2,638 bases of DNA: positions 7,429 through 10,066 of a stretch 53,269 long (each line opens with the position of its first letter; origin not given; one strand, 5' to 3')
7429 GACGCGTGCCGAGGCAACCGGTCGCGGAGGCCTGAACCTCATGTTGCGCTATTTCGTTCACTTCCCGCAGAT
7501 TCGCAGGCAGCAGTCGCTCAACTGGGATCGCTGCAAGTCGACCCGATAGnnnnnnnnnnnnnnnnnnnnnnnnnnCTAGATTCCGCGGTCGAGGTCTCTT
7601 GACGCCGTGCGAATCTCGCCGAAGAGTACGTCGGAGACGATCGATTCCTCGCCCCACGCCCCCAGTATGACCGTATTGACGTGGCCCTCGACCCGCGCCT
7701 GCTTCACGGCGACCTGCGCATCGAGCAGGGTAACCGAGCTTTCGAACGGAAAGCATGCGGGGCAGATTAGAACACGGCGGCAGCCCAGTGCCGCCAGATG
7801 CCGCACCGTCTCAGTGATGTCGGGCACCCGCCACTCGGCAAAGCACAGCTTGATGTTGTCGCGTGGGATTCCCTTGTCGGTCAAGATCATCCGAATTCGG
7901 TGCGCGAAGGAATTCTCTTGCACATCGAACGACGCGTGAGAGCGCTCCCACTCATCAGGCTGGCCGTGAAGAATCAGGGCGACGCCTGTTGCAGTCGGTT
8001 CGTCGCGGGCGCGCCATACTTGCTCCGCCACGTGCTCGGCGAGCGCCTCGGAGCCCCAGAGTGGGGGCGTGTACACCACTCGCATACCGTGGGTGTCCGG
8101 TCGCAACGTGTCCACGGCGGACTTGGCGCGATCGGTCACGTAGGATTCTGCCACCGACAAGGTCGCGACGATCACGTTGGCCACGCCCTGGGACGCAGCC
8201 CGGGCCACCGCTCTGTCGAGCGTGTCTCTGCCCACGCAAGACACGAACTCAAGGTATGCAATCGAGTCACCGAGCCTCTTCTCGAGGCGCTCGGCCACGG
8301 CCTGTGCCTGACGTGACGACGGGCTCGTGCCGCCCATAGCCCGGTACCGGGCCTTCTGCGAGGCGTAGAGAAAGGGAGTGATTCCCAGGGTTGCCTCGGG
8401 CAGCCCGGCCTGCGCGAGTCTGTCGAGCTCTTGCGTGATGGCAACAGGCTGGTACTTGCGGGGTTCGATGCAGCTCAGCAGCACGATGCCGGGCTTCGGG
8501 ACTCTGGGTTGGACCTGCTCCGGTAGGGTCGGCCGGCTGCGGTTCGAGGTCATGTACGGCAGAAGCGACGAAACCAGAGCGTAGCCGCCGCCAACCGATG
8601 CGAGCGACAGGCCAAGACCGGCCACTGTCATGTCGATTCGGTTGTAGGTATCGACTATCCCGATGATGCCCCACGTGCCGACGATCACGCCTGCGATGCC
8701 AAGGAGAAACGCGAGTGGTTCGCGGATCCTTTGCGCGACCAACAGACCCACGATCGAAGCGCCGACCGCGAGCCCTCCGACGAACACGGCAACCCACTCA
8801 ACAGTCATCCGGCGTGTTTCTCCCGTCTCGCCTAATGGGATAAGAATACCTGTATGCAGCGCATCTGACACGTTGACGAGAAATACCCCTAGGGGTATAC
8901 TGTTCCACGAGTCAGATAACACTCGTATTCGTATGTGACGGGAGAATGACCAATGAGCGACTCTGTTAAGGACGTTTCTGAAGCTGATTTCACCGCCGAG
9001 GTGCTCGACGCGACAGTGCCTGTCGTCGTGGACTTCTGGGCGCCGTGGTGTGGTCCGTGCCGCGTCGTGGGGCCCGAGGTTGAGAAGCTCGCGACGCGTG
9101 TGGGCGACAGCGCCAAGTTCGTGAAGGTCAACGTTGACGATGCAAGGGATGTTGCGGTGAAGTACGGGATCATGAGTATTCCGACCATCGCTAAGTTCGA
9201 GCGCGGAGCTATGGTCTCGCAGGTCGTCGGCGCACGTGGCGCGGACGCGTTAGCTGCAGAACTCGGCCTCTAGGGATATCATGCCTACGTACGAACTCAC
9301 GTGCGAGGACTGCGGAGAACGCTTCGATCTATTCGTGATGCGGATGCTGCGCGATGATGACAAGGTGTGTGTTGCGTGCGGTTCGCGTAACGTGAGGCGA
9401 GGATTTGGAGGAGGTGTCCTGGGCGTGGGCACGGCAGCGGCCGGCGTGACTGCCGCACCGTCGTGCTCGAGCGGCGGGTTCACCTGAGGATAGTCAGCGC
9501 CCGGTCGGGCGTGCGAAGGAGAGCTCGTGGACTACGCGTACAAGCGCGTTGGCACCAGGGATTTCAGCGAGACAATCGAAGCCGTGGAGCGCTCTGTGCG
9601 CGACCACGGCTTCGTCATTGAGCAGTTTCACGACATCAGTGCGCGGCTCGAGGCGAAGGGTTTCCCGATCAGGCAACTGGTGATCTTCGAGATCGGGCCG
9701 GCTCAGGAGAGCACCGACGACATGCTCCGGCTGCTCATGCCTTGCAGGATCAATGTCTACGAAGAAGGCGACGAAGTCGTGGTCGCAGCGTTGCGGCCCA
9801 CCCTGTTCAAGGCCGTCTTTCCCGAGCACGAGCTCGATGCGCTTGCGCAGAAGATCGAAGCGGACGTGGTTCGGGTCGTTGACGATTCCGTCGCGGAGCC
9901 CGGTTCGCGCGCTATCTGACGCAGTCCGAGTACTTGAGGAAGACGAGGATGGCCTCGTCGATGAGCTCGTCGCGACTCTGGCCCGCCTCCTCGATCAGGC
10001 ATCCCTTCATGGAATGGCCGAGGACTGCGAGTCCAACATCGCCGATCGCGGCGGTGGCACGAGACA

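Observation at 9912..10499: Fused double-domain CsoR-family repressor with an x-C-S-C (CstR-like) fingerprint in both halves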

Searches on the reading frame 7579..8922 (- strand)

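Call 5: search_protein_families(library=pfam, proteins=[window:7579-8922:-], max_evalue=0.01)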
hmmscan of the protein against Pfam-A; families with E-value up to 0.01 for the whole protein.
window:7579-8922:- (448 aa): 2 families
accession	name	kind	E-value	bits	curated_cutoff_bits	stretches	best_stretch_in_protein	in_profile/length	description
PF00762.24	Ferrochelatase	-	1.1e-12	48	27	1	181-412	46-287/317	Ferrochelatase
PF01903.22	CbiX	-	4.6e-09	37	22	1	352-432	23-103/106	CbiX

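Call 6: search_protein_families(library=ncbifam, proteins=[window:7579-8922:-], max_evalue=0.01)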
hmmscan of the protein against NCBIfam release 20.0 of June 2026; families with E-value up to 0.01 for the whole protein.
window:7579-8922:- (448 aa): 4 families
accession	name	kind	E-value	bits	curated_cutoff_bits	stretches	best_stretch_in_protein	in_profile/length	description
NF000689.1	PRK00035.2-1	equivalog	0.00024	20.2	408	1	191-391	42-261/311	ferrochelatase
TIGR00109.1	hemH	equivalog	0.0028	17.1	124.6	0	189-407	59-286/322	ferrochelatase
NF009095.0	PRK12435.1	subfamily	0.0029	16.8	455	1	190-253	43-110/311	ferrochelatase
NF010809.0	PRK14213.1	equivalog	0.0066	16.8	126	1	8-85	32-112/118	camphor resistance protein CrcB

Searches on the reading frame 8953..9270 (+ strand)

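Call 5: search_protein_families(library=pfam, proteins=[window:8953-9270:+], max_evalue=0.01)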
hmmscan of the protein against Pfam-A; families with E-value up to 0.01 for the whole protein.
window:8953-9270:+ (106 aa): 8 families
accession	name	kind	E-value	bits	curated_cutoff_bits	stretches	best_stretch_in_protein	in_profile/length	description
PF00085.26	Thioredoxin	-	6.9e-28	97.1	23.5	1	5-103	2-100/103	Thioredoxin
PF13098.12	Thioredoxin_2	-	2.3e-08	34.8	27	1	23-104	7-104/104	Thioredoxin-like domain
PF13905.12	Thioredoxin_8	-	3e-05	24.7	27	1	23-65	3-47/94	Thioredoxin-like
PF08534.16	Redoxin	-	0.00028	21.1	26.6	1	23-66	30-75/148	Redoxin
PF00578.27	AhpC-TSA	-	0.00051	20.4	26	1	14-67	19-73/124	AhpC/TSA family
PF04756.19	OST3_OST6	-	0.0036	17.2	27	1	33-83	46-103/294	OST3 / OST6 family, transporter family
PF13192.12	Thioredoxin_3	-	0.005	17.3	24.8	1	31-79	8-53/76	Thioredoxin domain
PF13899.12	Thioredoxin_7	-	0.0064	17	27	1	15-63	11-60/83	Thioredoxin-like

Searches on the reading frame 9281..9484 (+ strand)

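Call 5: search_protein_families(library=pfam, proteins=[window:9281-9484:+], max_evalue=0.01)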
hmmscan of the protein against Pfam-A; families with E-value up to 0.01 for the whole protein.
window:9281-9484:+ (68 aa): 2 families
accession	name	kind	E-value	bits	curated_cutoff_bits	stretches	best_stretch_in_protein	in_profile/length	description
PF09723.15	Zn_ribbon_8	-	5.7e-13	49.1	34.4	1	1-40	1-39/41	Zinc ribbon domain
PF08271.17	Zn_Ribbon_TF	-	0.008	16.2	29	0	3-13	17-27/43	TFIIB zinc-binding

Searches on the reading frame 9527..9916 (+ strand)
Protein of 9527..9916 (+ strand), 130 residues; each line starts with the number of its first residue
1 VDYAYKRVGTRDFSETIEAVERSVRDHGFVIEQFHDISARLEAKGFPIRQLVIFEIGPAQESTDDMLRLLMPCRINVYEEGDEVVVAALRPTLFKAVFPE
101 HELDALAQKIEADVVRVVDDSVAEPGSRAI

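Call 5: search_protein_families(library=pfam, proteins=[window:9527-9916:+], max_evalue=0.01)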
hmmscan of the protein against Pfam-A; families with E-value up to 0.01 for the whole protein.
window:9527-9916:+ (130 aa): 1 family
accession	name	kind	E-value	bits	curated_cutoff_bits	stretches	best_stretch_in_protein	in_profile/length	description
PF03625.19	DUF302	-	2.7e-05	24.4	23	1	36-91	2-63/63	Domain of unknown function DUF302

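Call 6: search_protein_families(library=ncbifam, proteins=[window:9527-9916:+], max_evalue=0.01)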
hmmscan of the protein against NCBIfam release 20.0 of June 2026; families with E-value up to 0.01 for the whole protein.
window:9527-9916:+ (130 aa): 0 families
